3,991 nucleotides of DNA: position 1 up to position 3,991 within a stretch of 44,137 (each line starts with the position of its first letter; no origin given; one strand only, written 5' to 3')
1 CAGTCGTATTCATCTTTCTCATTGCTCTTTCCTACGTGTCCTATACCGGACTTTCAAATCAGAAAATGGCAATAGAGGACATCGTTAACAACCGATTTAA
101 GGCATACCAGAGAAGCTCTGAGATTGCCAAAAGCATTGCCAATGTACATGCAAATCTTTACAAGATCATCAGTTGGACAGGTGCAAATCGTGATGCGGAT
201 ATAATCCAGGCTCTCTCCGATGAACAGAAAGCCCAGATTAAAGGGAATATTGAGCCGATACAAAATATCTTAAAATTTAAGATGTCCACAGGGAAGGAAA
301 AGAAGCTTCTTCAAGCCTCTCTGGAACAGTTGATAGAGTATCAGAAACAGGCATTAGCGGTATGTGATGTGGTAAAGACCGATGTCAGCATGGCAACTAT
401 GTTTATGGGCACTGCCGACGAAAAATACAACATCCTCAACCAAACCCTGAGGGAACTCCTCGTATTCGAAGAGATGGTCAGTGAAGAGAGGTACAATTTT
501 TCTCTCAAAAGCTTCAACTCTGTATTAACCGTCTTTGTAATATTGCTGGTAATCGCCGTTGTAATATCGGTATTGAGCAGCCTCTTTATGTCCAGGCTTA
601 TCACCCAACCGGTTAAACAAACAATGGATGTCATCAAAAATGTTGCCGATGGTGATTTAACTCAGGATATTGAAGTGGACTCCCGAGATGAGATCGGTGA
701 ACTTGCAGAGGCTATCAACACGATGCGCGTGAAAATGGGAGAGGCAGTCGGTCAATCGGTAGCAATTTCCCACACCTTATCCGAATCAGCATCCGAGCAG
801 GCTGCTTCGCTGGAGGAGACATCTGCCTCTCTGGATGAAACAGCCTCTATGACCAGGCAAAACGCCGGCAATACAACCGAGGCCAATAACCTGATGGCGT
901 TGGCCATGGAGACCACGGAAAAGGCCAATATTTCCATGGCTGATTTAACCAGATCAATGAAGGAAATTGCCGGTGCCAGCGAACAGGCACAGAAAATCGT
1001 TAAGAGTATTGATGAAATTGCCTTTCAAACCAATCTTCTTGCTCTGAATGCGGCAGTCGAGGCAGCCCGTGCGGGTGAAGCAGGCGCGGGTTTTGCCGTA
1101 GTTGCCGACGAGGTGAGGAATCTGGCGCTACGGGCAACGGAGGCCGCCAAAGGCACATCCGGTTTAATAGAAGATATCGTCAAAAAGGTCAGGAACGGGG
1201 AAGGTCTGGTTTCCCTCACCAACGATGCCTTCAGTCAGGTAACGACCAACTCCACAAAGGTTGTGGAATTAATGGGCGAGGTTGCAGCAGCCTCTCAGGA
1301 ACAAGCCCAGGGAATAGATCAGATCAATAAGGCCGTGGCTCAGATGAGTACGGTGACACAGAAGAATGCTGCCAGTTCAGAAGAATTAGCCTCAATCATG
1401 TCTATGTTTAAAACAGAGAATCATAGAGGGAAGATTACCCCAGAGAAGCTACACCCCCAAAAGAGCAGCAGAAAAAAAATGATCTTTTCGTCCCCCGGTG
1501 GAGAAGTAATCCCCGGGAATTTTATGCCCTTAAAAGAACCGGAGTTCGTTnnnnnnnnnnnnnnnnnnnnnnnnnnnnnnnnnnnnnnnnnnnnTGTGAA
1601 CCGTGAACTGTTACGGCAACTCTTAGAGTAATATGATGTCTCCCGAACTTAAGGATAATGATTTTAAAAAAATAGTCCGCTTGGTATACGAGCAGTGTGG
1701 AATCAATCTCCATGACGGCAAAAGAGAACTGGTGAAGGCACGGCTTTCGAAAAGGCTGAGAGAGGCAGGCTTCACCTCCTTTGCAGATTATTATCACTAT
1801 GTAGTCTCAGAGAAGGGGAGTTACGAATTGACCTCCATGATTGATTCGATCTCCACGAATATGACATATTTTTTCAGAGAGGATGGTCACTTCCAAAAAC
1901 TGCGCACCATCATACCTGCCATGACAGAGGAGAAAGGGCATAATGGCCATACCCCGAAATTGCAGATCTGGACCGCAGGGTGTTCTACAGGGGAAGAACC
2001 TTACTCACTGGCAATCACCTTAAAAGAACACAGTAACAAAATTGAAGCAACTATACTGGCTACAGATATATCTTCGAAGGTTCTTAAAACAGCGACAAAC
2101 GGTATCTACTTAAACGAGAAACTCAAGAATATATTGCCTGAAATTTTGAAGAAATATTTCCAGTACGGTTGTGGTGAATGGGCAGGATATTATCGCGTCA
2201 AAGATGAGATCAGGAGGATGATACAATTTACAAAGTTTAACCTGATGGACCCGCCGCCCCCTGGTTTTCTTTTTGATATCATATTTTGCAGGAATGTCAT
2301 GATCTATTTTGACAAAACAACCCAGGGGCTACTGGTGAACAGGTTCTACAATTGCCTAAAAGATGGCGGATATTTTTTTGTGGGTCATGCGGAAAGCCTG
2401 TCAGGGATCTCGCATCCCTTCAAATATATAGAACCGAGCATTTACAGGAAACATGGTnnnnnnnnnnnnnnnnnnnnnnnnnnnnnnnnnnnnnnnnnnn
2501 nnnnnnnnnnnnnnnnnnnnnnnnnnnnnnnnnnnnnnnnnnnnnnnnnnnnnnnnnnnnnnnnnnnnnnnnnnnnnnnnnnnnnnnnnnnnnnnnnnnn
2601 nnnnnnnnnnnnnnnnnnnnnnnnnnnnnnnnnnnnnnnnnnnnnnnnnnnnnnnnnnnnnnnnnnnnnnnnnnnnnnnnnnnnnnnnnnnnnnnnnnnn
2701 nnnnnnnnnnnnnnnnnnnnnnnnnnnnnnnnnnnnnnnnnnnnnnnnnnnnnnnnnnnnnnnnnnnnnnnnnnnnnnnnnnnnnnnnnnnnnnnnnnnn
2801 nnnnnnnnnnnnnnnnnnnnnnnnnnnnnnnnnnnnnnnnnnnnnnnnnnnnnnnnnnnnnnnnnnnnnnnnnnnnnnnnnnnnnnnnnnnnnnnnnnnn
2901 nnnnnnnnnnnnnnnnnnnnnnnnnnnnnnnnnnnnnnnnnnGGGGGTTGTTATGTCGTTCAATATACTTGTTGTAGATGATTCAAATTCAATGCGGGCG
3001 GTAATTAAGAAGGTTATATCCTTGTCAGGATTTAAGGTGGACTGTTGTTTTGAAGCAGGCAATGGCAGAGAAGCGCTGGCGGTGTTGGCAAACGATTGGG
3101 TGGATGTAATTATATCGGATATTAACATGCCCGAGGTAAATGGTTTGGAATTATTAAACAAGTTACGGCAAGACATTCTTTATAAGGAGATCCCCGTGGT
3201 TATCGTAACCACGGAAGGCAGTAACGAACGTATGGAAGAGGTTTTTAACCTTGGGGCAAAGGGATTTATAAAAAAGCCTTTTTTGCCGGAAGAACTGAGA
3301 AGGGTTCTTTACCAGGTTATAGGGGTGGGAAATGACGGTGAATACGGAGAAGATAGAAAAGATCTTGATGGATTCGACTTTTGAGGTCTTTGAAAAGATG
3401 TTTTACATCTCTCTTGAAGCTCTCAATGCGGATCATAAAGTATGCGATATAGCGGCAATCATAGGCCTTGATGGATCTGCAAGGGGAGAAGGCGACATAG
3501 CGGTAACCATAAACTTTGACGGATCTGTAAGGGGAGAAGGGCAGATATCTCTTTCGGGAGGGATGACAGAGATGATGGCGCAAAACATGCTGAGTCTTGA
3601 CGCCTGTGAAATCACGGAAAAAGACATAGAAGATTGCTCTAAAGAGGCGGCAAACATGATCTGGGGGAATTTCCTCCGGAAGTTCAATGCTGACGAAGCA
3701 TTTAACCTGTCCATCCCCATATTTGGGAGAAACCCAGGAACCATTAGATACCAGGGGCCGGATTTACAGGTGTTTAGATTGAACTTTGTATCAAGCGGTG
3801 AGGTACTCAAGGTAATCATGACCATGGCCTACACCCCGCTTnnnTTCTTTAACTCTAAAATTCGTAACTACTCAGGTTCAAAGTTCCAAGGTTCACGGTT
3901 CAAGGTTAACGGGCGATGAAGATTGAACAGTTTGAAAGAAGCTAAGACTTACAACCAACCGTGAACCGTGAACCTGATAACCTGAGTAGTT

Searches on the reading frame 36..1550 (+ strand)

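Call 79: search_protein_families(library=pfam, proteins=[window:36-1550:+], max_evalue=0.0001)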
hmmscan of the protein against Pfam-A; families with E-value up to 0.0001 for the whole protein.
window:36-1550:+ (505 aa): 2 families
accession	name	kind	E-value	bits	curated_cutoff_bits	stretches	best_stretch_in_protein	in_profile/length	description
PF00015.26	MCPsignal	-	4e-42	144.4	34.6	1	288-441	5-172/172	Methyl-accepting chemotaxis protein (MCP) signalling domain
PF00672.30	HAMP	-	3.7e-16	59.6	25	1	184-231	1-48/53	HAMP domain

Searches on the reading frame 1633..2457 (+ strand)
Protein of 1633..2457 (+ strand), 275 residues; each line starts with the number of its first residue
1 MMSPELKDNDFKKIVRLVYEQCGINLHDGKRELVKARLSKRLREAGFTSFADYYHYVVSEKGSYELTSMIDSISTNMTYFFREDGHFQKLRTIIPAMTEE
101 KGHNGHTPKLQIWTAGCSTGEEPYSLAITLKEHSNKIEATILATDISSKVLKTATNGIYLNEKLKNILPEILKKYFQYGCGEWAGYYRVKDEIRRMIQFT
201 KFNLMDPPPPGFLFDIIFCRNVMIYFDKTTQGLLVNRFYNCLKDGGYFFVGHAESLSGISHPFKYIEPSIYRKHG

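Call 79: search_protein_families(library=pfam, proteins=[window:1633-2457:+], max_evalue=0.0001)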
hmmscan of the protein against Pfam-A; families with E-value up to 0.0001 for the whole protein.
window:1633-2457:+ (275 aa): 3 families
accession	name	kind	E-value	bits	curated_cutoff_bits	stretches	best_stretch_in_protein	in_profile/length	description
PF01739.24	CheR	-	1.2e-57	194.9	27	1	76-267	1-190/195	CheR methyltransferase, SAM binding domain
PF03705.20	CheR_N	-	1.4e-18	66.8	27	1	9-59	1-51/53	CheR methyltransferase, all-alpha domain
PF08242.18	Methyltransf_12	-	2.7e-05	25.3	30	0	197-248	51-98/98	Methyltransferase domain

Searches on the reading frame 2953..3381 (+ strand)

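Call 79: search_protein_families(library=pfam, proteins=[window:2953-3381:+], max_evalue=0.0001)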
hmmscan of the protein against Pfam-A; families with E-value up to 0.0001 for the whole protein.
window:2953-3381:+ (143 aa): 1 family
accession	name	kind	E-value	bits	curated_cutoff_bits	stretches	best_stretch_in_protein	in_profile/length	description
PF00072.30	Response_reg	-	9e-29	100.3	30.2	1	5-118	1-109/111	Response regulator receiver domain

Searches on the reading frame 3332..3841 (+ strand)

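Call 79: search_protein_families(library=pfam, proteins=[window:3332-3841:+], max_evalue=0.0001)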
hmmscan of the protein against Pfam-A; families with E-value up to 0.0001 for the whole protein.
window:3332-3841:+ (170 aa): 1 family
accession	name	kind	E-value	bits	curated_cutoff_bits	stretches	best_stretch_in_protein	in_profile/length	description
PF13690.11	CheX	-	5e-12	46.2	27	1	56-135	1-76/94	Chemotaxis phosphatase CheX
